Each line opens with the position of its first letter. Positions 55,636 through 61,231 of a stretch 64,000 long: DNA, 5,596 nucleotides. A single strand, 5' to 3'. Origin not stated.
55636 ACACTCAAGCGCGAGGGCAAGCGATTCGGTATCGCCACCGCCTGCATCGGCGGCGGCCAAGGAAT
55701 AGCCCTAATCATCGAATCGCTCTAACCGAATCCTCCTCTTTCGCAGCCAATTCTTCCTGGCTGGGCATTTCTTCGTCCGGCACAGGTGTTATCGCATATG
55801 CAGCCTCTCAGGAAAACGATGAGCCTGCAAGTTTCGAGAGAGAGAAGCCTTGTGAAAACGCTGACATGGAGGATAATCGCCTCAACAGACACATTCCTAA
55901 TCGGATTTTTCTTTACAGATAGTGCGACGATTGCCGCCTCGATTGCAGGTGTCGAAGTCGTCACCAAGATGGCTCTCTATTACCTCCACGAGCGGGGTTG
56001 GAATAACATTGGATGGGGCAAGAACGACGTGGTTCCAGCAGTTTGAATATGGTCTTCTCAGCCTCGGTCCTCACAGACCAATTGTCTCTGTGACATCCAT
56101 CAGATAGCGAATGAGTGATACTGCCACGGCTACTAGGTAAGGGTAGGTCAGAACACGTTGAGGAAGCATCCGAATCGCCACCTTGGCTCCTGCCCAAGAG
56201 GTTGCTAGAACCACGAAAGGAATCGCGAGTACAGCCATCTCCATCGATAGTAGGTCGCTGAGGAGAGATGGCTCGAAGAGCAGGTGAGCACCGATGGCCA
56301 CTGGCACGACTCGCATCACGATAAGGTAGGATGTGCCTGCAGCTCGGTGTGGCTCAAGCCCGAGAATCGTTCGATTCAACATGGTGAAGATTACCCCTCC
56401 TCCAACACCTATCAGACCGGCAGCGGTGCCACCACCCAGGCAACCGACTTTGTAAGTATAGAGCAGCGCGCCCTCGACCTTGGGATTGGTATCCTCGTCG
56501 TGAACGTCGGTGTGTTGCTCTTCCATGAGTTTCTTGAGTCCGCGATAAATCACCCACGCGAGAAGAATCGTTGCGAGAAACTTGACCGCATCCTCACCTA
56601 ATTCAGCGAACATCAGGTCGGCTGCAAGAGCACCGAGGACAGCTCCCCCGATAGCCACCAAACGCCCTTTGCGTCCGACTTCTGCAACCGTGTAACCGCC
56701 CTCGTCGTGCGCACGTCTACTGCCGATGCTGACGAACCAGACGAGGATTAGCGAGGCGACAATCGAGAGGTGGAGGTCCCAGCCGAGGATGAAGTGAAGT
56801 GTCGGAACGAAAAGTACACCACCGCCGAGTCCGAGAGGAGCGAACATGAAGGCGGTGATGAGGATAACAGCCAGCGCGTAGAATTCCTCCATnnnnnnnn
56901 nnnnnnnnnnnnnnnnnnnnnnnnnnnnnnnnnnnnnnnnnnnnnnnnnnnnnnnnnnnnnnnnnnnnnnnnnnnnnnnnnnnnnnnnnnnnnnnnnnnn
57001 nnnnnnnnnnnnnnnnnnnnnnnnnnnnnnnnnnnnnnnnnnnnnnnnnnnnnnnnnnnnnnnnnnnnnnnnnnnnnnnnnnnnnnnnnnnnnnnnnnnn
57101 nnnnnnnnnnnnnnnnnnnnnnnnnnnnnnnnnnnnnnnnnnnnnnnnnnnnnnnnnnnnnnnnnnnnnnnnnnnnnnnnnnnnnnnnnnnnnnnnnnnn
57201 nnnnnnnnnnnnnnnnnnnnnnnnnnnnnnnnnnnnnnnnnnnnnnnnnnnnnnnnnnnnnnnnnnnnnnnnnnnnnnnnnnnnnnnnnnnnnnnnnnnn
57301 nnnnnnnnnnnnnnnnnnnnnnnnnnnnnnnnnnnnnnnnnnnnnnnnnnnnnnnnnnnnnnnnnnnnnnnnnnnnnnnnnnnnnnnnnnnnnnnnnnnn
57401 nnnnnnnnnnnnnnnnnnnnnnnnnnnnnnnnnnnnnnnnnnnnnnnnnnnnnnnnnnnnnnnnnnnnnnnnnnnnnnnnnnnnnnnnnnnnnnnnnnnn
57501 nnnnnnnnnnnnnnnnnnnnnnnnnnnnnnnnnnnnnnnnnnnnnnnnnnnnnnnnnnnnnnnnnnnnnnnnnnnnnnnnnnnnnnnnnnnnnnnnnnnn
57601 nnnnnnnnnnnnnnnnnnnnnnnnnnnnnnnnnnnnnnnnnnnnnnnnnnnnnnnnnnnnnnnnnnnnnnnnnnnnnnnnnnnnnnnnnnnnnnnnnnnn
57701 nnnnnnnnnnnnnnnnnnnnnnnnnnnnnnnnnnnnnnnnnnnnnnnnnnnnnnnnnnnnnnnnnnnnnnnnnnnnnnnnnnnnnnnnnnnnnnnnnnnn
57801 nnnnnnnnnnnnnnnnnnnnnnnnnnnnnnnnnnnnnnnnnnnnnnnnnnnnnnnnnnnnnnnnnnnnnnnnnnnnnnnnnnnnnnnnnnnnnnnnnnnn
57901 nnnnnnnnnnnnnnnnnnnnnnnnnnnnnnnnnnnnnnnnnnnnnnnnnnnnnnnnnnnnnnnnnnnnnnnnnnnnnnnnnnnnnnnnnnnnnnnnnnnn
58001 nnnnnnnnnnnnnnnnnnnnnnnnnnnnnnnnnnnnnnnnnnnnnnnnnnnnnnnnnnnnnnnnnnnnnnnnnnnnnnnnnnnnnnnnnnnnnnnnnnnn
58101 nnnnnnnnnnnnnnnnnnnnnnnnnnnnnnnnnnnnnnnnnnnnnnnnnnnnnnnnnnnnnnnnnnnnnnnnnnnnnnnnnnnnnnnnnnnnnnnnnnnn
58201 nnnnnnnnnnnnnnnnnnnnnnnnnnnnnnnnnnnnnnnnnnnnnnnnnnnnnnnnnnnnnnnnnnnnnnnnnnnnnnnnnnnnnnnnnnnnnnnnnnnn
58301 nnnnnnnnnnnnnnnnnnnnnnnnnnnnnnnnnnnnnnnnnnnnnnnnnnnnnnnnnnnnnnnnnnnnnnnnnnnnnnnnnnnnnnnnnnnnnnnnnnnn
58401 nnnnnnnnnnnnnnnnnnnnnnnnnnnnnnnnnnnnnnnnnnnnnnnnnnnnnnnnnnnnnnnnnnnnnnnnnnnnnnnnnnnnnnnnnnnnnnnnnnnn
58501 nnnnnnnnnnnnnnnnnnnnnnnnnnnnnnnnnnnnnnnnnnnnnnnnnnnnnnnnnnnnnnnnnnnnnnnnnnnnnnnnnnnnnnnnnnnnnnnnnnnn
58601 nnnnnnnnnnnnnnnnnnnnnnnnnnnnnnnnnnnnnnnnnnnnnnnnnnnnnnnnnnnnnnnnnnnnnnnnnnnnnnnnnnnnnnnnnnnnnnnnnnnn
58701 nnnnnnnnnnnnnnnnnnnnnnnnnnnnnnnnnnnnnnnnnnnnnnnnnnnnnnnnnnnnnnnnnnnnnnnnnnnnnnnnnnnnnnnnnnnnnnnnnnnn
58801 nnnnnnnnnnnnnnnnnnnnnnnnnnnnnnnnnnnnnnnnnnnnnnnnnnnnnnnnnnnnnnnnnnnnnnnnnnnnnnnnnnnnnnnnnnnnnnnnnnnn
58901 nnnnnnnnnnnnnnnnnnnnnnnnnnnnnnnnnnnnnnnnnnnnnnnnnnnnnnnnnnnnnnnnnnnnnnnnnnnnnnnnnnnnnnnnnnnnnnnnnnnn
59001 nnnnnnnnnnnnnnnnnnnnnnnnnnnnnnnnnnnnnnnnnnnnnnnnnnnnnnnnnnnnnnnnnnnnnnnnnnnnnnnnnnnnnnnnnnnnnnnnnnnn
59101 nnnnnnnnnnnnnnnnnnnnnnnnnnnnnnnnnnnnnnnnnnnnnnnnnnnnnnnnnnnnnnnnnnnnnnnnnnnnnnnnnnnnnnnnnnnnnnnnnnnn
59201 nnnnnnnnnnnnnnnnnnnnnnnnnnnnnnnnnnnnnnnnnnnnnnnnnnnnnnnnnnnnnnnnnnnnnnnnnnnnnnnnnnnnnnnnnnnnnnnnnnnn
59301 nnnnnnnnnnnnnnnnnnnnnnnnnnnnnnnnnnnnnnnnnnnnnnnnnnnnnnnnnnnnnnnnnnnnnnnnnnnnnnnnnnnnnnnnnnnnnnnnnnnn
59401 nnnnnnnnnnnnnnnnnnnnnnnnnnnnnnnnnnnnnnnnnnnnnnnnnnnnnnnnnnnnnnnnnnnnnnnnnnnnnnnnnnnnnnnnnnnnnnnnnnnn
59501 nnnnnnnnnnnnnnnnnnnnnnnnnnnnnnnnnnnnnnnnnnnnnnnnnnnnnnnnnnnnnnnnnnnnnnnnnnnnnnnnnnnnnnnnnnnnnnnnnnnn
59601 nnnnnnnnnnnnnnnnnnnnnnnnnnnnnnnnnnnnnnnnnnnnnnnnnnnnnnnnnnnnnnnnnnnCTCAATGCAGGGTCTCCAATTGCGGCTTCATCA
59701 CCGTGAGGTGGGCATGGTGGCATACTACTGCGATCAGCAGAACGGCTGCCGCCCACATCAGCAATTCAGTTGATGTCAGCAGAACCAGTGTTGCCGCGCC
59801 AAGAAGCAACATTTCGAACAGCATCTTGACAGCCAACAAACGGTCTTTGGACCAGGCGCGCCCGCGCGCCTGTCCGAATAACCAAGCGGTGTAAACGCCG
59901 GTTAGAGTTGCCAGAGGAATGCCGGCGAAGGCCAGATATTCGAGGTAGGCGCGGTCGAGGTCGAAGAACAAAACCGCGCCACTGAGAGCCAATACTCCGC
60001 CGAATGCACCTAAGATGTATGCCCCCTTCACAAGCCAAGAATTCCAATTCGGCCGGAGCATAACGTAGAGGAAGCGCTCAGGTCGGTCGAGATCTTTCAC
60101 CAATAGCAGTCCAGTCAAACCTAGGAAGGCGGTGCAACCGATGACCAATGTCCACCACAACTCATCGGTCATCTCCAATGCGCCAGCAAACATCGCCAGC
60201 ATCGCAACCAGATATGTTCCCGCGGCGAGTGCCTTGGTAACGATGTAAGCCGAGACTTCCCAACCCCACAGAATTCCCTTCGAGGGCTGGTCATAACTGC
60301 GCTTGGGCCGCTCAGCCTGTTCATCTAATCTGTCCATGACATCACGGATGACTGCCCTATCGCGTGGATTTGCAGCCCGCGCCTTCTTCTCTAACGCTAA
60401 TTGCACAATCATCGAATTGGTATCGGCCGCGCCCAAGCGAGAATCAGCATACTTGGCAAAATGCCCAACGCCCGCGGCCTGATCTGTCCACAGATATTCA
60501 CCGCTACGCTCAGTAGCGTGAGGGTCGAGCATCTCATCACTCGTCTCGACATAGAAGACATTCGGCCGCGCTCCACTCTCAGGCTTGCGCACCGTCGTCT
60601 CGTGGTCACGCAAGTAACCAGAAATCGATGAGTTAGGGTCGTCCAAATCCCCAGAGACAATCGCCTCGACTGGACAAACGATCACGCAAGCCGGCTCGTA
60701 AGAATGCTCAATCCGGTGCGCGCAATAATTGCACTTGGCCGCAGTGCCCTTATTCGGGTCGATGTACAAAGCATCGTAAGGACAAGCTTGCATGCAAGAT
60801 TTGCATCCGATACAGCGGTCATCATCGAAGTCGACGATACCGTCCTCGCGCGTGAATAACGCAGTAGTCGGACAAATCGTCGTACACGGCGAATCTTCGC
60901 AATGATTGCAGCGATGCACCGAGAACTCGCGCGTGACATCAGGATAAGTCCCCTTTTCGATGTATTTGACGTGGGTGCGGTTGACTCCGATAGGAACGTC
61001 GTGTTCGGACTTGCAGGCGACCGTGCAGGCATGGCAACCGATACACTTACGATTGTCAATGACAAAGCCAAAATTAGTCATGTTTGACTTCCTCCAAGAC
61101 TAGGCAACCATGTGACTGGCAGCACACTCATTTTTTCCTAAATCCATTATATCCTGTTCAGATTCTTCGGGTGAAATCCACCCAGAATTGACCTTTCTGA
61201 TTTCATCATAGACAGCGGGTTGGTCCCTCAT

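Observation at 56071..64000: Seven-gene sulfur-trafficking operon coupled to a Mo/FeS/NrfD oxidoreductase and bracketed by two TauE paralogs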

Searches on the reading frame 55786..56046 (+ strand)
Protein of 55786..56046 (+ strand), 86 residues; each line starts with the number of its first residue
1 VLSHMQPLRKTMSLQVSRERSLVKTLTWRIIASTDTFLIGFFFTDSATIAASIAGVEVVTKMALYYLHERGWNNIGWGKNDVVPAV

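Call 4: search_protein_families(library=pfam, proteins=[window:55786-56046:+], max_evalue=0.01)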
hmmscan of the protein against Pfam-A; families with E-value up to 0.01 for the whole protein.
window:55786-56046:+ (86 aa): 1 family
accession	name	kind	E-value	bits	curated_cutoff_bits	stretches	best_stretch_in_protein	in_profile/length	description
PF09834.14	DUF2061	-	4.8e-22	78.6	23.1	1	22-73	1-52/52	Predicted membrane protein (DUF2061)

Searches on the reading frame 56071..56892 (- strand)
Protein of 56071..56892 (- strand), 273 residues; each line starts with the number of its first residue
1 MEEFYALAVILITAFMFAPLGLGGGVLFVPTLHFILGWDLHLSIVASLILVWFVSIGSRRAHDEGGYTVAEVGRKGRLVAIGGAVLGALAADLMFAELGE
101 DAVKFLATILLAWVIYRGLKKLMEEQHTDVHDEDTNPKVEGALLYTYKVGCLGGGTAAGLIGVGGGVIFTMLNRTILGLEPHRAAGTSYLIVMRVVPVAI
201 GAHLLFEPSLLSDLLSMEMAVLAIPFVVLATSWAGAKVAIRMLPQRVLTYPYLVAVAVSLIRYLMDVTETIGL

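Call 4: search_protein_families(library=pfam, proteins=[window:56071-56892:-], max_evalue=0.01)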
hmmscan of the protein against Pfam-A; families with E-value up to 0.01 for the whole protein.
window:56071-56892:- (273 aa): 1 family
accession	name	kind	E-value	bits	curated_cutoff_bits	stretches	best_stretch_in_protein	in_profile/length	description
PF01925.25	TauE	-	2.4e-22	80.2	32.6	1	7-261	2-235/237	Sulfite exporter TauE/SafE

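Call 5: search_protein_families(library=ncbifam, proteins=[window:56071-56892:-], max_evalue=0.001)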
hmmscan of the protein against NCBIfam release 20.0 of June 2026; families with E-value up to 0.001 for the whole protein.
window:56071-56892:- (273 aa): 0 families

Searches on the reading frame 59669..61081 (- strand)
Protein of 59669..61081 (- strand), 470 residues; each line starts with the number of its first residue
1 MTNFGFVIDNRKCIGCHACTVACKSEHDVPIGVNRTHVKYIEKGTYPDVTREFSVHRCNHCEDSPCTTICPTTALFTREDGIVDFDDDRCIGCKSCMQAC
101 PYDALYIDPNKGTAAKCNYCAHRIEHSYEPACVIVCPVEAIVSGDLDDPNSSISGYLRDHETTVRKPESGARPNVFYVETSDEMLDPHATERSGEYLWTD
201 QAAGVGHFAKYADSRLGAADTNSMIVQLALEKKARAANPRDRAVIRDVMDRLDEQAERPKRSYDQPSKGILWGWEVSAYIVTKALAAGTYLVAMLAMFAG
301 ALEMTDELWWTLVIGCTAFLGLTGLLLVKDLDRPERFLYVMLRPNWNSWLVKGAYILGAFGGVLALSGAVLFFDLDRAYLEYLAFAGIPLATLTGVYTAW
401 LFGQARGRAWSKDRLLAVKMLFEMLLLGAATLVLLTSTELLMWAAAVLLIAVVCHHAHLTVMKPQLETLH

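Call 4: search_protein_families(library=pfam, proteins=[window:59669-61081:-], max_evalue=0.01)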
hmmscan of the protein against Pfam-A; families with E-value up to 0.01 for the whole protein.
window:59669-61081:- (470 aa): 13 families
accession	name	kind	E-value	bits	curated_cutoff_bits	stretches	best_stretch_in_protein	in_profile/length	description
PF13247.11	Fer4_11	-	4.1e-22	78.7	26.2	1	52-145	4-99/100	4Fe-4S dicluster domain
PF12838.12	Fer4_7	-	1.4e-11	45.1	27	3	57-104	1-52/52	4Fe-4S dicluster domain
PF03916.19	NrfD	-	2.5e-11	44.2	25.8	1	268-435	7-194/313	Polysulphide reductase, NrfD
PF12837.12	Fer4_6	-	5.4e-11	42.3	25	1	82-105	1-24/24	4Fe-4S binding domain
PF13187.11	Fer4_9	-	2.4e-10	40.7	27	2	12-74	1-51/52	4Fe-4S dicluster domain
PF00037.32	Fer4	-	1.3e-09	37.9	21.1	2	84-106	2-24/24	4Fe-4S binding domain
PF12797.12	Fer4_2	-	1.5e-09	37.6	24.5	2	83-102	3-22/22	4Fe-4S binding domain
PF13237.11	Fer4_10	-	4.9e-09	36.4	25.5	2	85-137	4-53/53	4Fe-4S dicluster domain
PF25160.1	LdpA_Fe-S-bd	-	2.8e-07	30.7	27.6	1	63-104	6-42/49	LdpA Fe-S cluster-binding domain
PF14697.11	Fer4_21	-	2e-06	28.3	35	2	86-141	4-57/59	4Fe-4S dicluster domain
PF13484.11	Fer4_16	-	7.5e-06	27.1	30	0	89-119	1-31/66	4Fe-4S double cluster binding domain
PF12800.12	Fer4_4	-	5.3e-05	23.7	24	1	88-103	2-17/17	4Fe-4S binding domain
PF12798.12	Fer4_3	-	0.00028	22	27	0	90-104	1-15/15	4Fe-4S binding domain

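Call 5: search_protein_families(library=ncbifam, proteins=[window:59669-61081:-], max_evalue=0.001)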
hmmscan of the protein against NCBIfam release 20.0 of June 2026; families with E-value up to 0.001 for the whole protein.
window:59669-61081:- (470 aa): 54 families (the best 25 are shown)
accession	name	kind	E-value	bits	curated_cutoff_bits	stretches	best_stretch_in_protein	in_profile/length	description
NF011569.0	PRK14993.1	equivalog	3.7e-53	180.5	416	1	4-199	44-242/244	tetrathionate reductase subunit TtrB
NF045797.1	DsrO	equivalog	8.6e-50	169.3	200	1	3-178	43-234/235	sulfate reduction electron transfer complex DsrMKJOP subunit DsrO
NF041715.1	arsenate_red_ArrB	equivalog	3e-48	164.4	450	2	3-106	2-105/233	arsenate respiratory reductase iron-sulfur subunit ArrB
TIGR03149.1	cyt_nit_nrfC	equivalog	8.4e-47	159.4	377.6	1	3-179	38-217/225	cytochrome c nitrite reductase Fe-S protein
TIGR02951.1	DMSO_dmsB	equivalog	1.3e-40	139.1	214.1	1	4-148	2-155/161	DMSO/selenate family reductase complex B subunit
TIGR03478.1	DMSO_red_II_bet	subfamily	4.9e-33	114.4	480.7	2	43-180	116-255/321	DMSO reductase family type II enzyme, iron-sulfur subunit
NF038355.1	FDH3_beta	equivalog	9.2e-29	100.7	240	1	5-122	4-123/180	formate dehydrogenase FDH3 subunit beta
NF042979.1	EthbenzDh_ebdB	equivalog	2.7e-26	92.3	740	1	44-179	139-276/354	ethylbenzene dehydrogenase subunit beta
TIGR01582.1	FDH-beta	equivalog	1e-25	90.5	334.7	2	56-148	91-184/283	formate dehydrogenase subunit beta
NF041782.1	mnquin_red_QrcC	equivalog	2.9e-25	89.3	400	2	4-107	1-118/239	menaquinone reductase iron-sulfur cluster-binding subunit QrcC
NF009408.0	PRK12769.1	equivalog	1.8e-23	82.5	1003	1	6-141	5-142/659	formate-dependent uric acid utilization protein AegA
NF009451.0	PRK12809.1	equivalog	1.2e-22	80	1154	1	7-174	6-165/639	formate-dependent uric acid utilization protein YgfT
NF008134.0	PRK10882.1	equivalog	2.7e-22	79.3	263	1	4-148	39-210/329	hydrogenase 2 operon protein HybA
NF045715.1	sulf_resp_HmcB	equivalog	3.2e-20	72.4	420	1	4-146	37-198/307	sulfate respiration complex iron-sulfur protein HmcB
NF007658.0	PRK10330.1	equivalog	6.8e-20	71.3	260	1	6-146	5-157/181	electron transport protein HydN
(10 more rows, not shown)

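Call 84: find_homologous_proteins(query=window:59669-61081:-, max_evalue=1e-20)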
Query window:59669-61081:- (470 aa): 7991 proteins with E <= 1e-20 among 8000 candidates; the best 120 are listed.
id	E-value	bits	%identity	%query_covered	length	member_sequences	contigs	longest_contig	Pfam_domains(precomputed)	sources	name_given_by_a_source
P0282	1.3e-290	982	86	100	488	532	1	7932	PF14697.12,PF12797.13,PF12837.13,PF13247.12,PF00037.33,PF03916.20,PF12838.13,PF25160.2,PF13237.12,PF13187.12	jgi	-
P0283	6.4e-288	973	85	100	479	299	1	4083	PF14697.12,PF12797.13,PF12837.13,PF13247.12,PF00037.33,PF03916.20,PF12838.13,PF25160.2,PF13237.12,PF13187.12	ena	-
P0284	1.7e-284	962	85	100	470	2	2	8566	PF14697.12,PF12797.13,PF12837.13,PF13247.12,PF00037.33,PF03916.20,PF12838.13,PF25160.2,PF13237.12,PF13187.12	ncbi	-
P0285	8.9e-284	960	84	100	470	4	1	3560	PF14697.12,PF12797.13,PF12837.13,PF13247.12,PF00037.33,PF03916.20,PF12838.13,PF25160.2,PF13237.12,PF13187.12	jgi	jgi:Fe-S-cluster-containing dehydrogenase component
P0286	1.5e-283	959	85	100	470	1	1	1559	PF14697.12,PF12797.13,PF12837.13,PF13247.12,PF00037.33,PF03916.20,PF12838.13,PF25160.2,PF13237.12,PF13187.12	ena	-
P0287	4.9e-283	957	85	100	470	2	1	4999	PF14697.12,PF12797.13,PF12837.13,PF13247.12,PF00037.33,PF03916.20,PF12838.13,PF25160.2,PF13237.12,PF13187.12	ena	-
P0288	2.1e-282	955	84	100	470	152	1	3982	PF14697.12,PF12797.13,PF12837.13,PF13247.12,PF00037.33,PF03916.20,PF12838.13,PF25160.2,PF13237.12,PF13187.12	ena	-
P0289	6.4e-282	954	84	100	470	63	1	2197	PF14697.12,PF12797.13,PF12837.13,PF13247.12,PF00037.33,PF03916.20,PF12838.13,PF25160.2,PF13237.12,PF13187.12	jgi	jgi:Fe-S-cluster-containing dehydrogenase component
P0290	2.5e-279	945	83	100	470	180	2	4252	PF14697.12,PF12797.13,PF12837.13,PF13247.12,PF00037.33,PF03916.20,PF12838.13,PF25160.2,PF13237.12,PF13187.12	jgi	jgi:Fe-S-cluster-containing dehydrogenase component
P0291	6.9e-278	940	82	100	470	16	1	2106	PF14697.12,PF12797.13,PF12837.13,PF13247.12,PF00037.33,PF03916.20,PF12838.13,PF25160.2,PF13237.12,PF13187.12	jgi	jgi:Fe-S-cluster-containing dehydrogenase component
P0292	4.0e-275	931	82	100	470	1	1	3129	PF14697.12,PF12797.13,PF12837.13,PF13247.12,PF00037.33,PF03916.20,PF12838.13,PF25160.2,PF13237.12,PF13187.12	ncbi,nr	ncbi:MAG: 4Fe-4S dicluster domain-containing protein [Candidatus Thermoplasmatota archaeon]|nr:4Fe-4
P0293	6.0e-275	931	82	100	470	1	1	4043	PF14697.12,PF12797.13,PF12837.13,PF13247.12,PF00037.33,PF03916.20,PF12838.13,PF25160.2,PF13237.12,PF13187.12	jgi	-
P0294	8.5e-275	930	82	100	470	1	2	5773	PF14697.12,PF12797.13,PF12837.13,PF13247.12,PF00037.33,PF03916.20,PF12838.13,PF25160.2,PF13237.12,PF13187.12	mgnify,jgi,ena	mgnify:FL=1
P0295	9.0e-275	930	82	100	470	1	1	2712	PF14697.12,PF12797.13,PF12837.13,PF13247.12,PF00037.33,PF03916.20,PF12838.13,PF25160.2,PF13237.12,PF13187.12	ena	-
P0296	9.4e-275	930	81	100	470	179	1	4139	PF14697.12,PF12797.13,PF12837.13,PF13247.12,PF00037.33,PF03916.20,PF12838.13,PF25160.2,PF13237.12,PF13187.12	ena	-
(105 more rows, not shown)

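Call 96: predict_structure(alignment_id=A1)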
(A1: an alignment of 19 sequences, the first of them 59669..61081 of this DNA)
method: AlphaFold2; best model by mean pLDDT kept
length: 470 residues; sequences in the alignment: 19
mean_pLDDT: 51.7   pTM: 0.45
mean pLDDT of the five models: 51.7, 51.4, 50.1, 49.8, 48.8
residues with pLDDT >= 90: 96; 70-90: 53; 50-70: 45; < 50: 276
segments of 3 or more residues with pLDDT < 50: 1-273, 468-470
pLDDT, mean of each block of 10 residues (from residue 1): 28 30 31 25 25 25 27 31 32 28 28 26 25 25 39 42 29 23 25 21 22 30 35 38 41 36 28 63 92 95 92 93 74 55 62 81 95 94 94 82 63 81 93 92 94 85 56
secondary structure, 60 per line:
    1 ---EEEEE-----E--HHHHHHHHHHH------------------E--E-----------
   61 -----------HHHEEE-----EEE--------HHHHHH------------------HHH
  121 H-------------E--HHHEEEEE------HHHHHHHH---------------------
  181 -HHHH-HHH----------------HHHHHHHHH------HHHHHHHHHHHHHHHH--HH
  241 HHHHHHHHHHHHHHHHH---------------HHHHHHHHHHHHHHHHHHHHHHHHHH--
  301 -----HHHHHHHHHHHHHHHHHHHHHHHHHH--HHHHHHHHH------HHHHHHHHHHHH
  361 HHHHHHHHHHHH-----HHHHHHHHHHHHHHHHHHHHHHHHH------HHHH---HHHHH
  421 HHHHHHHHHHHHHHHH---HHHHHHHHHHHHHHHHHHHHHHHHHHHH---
elements in order: E4-8 H17-27 E75-77 E83-85 H94-99 H118-121 E141-145 H152-159 H182-185 H206-214 H221-236 H239-257 H273-298 H306-331 H334-342 H349-372 H378-402 H409-412 H416-436 H440-467

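Call 98: fold_search(model_id=the predicted structure, library=pdb)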
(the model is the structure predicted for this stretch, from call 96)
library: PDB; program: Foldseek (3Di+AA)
matches with E <= 10: 343; with E <= 0.001: 2
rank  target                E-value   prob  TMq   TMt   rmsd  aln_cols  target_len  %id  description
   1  6cz7_B                5.2e-06  1.00  0.11  0.19  17.4       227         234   35  The arsenate respiratory reductase (Arr) complex from Shewanella sp. ANA-3 (released 2018-08-15)
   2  2vpw_C                9.9e-04  1.00  0.30  0.53   4.9       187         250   20  Polysulfide reductase with bound menaquinone (released 2008-06-10)
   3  1kqf_B                3.8e-03  0.95  0.12  0.16  15.5       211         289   27  FORMATE DEHYDROGENASE N FROM E. COLI (released 2002-03-15)
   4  5doq_B                1.8e-01  0.95  0.27  0.35   6.5       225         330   14  The structure of bd oxidase from Geobacillus thermodenitrificans (released 2016-05-04)
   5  4wfe_B                4.0e-01  0.10  0.11  0.16  20.1       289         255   15  Human TRAAK K+ channel in a K+ bound conductive conformation (released 2014-12-03)
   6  5xsj_L                5.1e-01  0.75  0.17  0.46   6.8       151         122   10  XylFII-LytSN complex (released 2017-08-02)
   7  8f7n                  7.6e-01  0.11  0.15  0.19  28.6       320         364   16  Crystal structure of chemoreceptor McpZ ligand sensing domain (released 2023-07-05)
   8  9n0i_A                8.0e-01  0.95  0.20  0.66   4.3       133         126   11  Crystal structure of KABLE double mutant (Lys14Pro, Leu20Trp) (released 2025-08-20)
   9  7tai_A                8.4e-01  0.33  0.22  0.24  14.7       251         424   12  Structure of STEAP2 in complex with ligands (released 2023-01-25)
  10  5a7d_O                8.4e-01  0.30  0.17  0.24  20.0       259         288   12  Tetrameric assembly of LGN with Inscuteable (released 2016-08-03)
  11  8tm9_B                9.3e-01  0.15  0.14  0.22  20.6       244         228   14  Computationally designed tunable C2 symmetric tandem repeat homodimer, D_3_633_8x bound to peptide (released 2024-12-11)
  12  4o9u_D                9.3e-01  0.09  0.13  0.14  20.0       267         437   15  Mechanism of transhydrogenase coupling proton translocation and hydride transfer (released 2015-01-28)
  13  6h2e_P                9.7e-01  0.08  0.11  0.18  31.1       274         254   12  Structure of the soluble AhlC of the tripartite alpha-pore forming toxin, AHL, from Aeromonas hydrophila. (released 2019-07-10)
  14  4qid_B                9.7e-01  0.07  0.11  0.16  17.9       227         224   14  Crystal structure of Haloquadratum walsbyi bacteriorhodopsin (released 2015-07-29)
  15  5uni_B                1.1e+00  0.16  0.14  0.22  11.3       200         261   14  Critical role of water molecules for proton translocation of the membrane-bound transhydrogenase (released 2017-05-10)
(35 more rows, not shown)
